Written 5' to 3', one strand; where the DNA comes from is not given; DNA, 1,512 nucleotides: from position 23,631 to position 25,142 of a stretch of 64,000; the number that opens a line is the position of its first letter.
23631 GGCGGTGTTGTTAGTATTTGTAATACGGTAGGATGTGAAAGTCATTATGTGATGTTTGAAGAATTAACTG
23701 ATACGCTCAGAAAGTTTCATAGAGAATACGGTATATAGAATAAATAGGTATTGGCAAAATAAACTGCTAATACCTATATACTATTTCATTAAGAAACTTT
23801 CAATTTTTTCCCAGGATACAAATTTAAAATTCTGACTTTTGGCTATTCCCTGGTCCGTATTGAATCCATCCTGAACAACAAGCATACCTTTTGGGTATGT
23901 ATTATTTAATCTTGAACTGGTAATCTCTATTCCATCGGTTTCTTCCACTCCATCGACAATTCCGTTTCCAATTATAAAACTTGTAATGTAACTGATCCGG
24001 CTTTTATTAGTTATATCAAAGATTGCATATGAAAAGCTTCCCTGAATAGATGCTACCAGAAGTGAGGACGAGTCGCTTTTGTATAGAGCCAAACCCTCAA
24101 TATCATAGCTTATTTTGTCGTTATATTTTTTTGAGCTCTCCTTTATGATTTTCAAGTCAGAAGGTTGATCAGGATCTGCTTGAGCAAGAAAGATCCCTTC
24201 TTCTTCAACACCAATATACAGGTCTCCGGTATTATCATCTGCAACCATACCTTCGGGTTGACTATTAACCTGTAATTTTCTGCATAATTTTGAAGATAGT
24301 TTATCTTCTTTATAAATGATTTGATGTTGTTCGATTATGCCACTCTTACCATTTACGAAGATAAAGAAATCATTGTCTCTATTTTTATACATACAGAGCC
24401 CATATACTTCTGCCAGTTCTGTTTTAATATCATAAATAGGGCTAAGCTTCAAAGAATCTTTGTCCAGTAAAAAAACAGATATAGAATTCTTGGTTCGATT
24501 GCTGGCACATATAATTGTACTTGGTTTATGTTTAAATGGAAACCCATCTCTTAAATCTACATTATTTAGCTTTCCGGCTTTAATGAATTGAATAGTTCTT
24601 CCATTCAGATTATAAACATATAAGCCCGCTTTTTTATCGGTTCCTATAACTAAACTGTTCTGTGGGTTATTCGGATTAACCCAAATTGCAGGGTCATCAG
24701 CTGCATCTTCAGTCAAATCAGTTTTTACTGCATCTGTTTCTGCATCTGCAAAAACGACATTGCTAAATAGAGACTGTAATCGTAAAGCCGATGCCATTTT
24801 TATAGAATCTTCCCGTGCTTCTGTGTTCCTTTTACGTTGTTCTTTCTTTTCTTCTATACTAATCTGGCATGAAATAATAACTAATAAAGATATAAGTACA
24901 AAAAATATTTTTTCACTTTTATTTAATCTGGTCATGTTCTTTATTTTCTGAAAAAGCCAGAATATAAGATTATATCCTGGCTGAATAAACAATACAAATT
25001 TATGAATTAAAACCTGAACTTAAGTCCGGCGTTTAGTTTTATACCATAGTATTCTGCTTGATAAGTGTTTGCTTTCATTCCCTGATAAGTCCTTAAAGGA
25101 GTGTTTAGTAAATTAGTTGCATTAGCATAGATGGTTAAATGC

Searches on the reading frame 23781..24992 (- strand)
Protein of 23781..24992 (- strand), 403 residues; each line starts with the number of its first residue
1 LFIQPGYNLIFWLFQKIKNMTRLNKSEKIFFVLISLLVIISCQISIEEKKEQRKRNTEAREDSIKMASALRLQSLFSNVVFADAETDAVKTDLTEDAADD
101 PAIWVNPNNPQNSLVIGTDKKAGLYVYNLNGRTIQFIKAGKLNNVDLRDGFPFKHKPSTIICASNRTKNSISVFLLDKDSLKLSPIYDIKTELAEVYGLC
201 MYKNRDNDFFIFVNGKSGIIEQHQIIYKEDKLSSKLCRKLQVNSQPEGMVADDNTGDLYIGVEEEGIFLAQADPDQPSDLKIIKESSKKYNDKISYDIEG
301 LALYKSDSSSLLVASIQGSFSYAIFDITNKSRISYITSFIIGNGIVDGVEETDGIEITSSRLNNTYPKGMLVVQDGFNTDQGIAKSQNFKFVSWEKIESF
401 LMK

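Call 7: search_protein_families(library=pfam, proteins=[window:23781-24992:-])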
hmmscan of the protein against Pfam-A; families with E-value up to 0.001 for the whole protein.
window:23781-24992:- (403 aa): 1 family
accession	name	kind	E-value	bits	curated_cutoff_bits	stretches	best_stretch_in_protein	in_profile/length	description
PF02333.21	Phytase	-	2.5e-82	277.3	21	1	74-399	27-355/375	Phytase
